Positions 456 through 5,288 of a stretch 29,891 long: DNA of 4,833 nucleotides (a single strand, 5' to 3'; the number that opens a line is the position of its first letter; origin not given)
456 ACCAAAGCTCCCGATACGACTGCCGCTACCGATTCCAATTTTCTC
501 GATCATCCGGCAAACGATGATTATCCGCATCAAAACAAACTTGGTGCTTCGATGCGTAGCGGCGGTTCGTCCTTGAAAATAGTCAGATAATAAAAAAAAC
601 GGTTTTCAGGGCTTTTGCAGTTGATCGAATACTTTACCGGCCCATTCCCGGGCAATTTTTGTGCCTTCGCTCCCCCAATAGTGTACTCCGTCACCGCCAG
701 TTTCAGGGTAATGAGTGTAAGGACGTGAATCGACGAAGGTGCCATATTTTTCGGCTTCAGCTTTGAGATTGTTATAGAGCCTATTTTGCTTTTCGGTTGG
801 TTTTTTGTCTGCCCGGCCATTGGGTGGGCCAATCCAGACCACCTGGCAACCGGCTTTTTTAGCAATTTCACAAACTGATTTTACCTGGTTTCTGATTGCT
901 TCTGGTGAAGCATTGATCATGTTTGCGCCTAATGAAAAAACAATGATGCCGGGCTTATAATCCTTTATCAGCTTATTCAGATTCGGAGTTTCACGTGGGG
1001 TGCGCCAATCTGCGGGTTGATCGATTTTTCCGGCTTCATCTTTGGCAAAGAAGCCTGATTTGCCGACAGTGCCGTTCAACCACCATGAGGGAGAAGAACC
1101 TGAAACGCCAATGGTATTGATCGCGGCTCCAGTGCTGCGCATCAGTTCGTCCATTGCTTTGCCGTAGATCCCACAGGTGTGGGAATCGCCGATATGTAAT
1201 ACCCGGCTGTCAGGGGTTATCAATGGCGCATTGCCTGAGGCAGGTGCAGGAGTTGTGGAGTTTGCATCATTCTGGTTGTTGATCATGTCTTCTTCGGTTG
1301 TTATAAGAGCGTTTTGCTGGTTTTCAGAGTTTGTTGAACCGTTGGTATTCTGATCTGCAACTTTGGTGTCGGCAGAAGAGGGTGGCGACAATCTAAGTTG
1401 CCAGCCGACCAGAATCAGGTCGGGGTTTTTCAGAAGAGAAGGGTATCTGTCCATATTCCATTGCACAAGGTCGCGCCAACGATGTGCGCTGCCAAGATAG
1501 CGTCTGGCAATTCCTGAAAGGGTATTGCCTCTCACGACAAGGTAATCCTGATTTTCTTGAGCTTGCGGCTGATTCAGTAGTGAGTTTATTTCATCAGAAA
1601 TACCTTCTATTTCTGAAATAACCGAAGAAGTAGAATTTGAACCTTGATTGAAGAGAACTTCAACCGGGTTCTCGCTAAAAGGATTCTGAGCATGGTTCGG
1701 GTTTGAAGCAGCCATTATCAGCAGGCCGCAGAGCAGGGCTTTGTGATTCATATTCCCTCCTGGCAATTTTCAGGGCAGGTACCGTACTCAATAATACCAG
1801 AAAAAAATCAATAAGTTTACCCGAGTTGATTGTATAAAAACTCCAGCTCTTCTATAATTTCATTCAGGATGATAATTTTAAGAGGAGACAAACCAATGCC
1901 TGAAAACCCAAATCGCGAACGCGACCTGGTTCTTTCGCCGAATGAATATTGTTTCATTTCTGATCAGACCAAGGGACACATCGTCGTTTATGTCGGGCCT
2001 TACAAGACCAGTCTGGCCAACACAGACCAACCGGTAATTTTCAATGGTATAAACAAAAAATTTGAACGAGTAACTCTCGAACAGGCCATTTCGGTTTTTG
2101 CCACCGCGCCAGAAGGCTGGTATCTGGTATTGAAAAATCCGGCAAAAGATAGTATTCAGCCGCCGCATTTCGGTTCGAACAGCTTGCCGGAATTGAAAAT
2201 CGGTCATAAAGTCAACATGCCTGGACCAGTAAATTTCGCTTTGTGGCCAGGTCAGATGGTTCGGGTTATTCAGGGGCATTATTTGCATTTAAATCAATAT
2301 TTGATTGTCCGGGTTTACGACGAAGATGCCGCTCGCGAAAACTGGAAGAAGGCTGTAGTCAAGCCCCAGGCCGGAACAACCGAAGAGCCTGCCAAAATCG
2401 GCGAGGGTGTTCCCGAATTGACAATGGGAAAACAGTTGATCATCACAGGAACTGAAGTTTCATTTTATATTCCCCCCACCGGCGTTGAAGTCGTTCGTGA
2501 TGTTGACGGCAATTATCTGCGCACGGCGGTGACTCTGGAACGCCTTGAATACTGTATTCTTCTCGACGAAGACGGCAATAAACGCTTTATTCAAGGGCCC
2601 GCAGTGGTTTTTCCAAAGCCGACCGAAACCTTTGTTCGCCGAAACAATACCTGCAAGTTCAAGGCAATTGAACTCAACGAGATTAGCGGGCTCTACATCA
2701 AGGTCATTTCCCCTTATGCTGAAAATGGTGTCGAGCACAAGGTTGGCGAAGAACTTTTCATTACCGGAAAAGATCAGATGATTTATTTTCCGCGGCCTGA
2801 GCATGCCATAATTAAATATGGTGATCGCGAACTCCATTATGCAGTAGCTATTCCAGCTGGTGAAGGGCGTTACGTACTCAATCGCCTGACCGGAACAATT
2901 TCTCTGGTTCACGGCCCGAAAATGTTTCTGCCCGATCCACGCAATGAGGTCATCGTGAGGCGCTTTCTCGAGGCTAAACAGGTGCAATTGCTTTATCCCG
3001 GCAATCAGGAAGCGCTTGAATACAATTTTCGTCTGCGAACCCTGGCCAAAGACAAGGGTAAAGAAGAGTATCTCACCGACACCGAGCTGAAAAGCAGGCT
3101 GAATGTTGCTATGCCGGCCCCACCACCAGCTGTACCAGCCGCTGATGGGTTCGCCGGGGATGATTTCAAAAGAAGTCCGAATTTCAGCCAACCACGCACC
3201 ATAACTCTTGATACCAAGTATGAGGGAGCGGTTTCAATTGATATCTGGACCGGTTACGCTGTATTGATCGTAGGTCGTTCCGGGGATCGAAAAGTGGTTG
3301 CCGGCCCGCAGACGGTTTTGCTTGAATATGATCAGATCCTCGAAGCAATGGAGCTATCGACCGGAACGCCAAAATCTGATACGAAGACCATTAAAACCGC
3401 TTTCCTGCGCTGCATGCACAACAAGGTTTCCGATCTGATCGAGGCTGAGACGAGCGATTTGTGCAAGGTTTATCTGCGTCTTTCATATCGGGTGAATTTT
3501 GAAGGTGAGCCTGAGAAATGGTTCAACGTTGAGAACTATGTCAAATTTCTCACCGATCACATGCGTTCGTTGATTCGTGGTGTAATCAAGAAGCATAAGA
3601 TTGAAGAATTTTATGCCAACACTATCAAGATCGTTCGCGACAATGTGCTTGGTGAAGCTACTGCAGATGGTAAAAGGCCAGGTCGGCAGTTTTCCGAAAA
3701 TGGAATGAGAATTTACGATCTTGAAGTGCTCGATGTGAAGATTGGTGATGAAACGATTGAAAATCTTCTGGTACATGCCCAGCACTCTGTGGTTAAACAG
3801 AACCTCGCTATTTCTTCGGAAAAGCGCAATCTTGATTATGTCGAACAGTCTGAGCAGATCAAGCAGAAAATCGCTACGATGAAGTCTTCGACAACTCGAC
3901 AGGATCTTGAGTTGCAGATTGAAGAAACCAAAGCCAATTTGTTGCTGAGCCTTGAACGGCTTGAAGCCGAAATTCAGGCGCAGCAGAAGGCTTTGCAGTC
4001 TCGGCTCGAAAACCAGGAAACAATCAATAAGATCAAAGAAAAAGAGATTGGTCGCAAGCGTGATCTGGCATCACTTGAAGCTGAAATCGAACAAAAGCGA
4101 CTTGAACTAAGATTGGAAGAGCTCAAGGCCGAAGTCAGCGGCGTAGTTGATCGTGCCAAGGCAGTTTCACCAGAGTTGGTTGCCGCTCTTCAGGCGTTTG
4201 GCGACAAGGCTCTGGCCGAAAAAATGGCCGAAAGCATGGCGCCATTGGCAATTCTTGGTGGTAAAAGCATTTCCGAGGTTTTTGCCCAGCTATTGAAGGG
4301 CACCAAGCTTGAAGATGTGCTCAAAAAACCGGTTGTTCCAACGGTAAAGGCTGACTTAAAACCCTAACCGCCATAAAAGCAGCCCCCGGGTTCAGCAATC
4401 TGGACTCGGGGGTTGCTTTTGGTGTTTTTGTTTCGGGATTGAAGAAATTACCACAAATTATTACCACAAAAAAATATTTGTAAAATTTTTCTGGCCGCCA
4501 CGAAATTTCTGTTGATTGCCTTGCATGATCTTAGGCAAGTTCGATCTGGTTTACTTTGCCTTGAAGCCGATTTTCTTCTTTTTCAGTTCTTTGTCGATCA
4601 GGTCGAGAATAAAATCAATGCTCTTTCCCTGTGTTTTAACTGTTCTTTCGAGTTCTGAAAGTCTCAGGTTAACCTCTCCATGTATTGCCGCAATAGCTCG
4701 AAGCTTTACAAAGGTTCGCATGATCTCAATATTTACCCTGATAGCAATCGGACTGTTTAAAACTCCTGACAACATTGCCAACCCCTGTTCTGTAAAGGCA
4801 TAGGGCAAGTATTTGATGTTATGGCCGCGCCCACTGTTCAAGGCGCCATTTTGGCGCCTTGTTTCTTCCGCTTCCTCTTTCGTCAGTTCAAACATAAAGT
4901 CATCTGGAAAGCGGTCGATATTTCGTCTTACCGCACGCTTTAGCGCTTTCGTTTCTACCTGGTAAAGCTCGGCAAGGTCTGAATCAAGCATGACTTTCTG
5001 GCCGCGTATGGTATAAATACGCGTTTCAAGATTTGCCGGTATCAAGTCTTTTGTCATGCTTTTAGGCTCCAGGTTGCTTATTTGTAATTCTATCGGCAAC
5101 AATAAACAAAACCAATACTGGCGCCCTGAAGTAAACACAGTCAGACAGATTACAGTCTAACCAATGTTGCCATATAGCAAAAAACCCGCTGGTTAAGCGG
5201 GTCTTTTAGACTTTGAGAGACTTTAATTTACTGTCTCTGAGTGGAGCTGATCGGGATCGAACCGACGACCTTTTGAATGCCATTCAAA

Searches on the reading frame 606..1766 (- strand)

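Call 32: search_protein_families(library=pfam, proteins=[window:606-1766:-], max_evalue=1)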
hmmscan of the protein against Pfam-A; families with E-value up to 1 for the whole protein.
window:606-1766:- (386 aa): 4 families
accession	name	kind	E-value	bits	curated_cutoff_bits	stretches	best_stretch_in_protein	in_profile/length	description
PF04311.20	DUF459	-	5.7e-06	26.3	27.2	1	289-352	91-154/197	Protein of unknown function (DUF459)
PF13472.12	Lipase_GDSL_2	-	0.00014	22.9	32.9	1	261-365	56-165/178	GDSL-like Lipase/Acylhydrolase family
PF01476.26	LysM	-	0.00014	22.2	20.9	1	75-126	1-42/43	LysM domain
PF01261.30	AP_endonuc_2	-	0.058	13.5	31.1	1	261-337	31-111/249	Xylose isomerase-like TIM barrel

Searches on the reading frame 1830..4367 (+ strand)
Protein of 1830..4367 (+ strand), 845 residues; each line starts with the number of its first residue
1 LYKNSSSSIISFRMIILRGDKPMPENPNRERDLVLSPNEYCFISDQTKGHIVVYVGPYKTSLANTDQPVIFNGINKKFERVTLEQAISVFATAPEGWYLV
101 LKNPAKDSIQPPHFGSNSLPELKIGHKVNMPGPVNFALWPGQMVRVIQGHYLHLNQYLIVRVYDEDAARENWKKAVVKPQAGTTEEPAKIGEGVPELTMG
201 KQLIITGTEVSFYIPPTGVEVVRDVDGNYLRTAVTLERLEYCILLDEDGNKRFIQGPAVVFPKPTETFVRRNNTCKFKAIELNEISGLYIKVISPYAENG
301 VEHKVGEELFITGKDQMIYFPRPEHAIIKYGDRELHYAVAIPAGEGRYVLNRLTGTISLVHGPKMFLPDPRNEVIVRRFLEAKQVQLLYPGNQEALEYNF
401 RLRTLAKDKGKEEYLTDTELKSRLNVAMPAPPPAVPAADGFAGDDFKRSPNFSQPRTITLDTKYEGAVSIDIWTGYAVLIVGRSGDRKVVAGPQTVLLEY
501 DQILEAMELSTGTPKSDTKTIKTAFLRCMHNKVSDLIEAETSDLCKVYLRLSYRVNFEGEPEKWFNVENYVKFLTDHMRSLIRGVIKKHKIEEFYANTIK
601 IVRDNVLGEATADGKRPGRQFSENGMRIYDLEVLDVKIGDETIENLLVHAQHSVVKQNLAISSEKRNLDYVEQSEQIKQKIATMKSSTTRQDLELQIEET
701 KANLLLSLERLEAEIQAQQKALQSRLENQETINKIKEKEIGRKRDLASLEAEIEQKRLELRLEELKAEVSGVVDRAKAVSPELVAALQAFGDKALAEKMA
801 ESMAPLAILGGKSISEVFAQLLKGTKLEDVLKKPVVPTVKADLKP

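Call 32: search_protein_families(library=pfam, proteins=[window:1830-4367:+], max_evalue=1)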
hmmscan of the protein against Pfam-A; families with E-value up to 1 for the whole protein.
window:1830-4367:+ (845 aa): 4 families
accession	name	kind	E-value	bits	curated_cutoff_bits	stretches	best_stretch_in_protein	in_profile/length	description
PF11978.13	MVP_shoulder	-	4.6e-29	101.3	25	1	531-640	3-118/118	Shoulder domain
PF17795.6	Vault_3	-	4.5e-07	30.3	28.8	1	486-526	21-60/62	Major Vault Protein Repeat domain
PF01145.31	Band_7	-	0.00012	22.7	23.6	1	533-646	49-155/176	SPFH domain / Band 7 family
PF11209.13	LmeA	-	0.1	13.1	27.3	1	690-788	83-184/217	LmeA-like phospholipid-binding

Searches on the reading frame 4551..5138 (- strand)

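Call 8: search_protein_families(library=ncbifam, proteins=[window:4551-5138:-], max_evalue=1)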
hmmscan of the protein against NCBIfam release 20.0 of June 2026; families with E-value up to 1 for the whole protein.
window:4551-5138:- (195 aa): 1 family
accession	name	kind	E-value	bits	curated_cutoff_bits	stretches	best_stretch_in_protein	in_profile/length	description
NF008959.0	PRK12302.1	equivalog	0.088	12.7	191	1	80-140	44-104/127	biofilm formation regulator BssR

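Call 32: search_protein_families(library=pfam, proteins=[window:4551-5138:-], max_evalue=1)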
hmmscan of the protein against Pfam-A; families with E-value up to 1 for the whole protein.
window:4551-5138:- (195 aa): 1 family
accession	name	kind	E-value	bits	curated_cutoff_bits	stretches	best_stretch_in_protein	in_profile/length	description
PF10543.14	ORF6N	-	8.5e-35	119.4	27.8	1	40-126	2-86/86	ORF6N domain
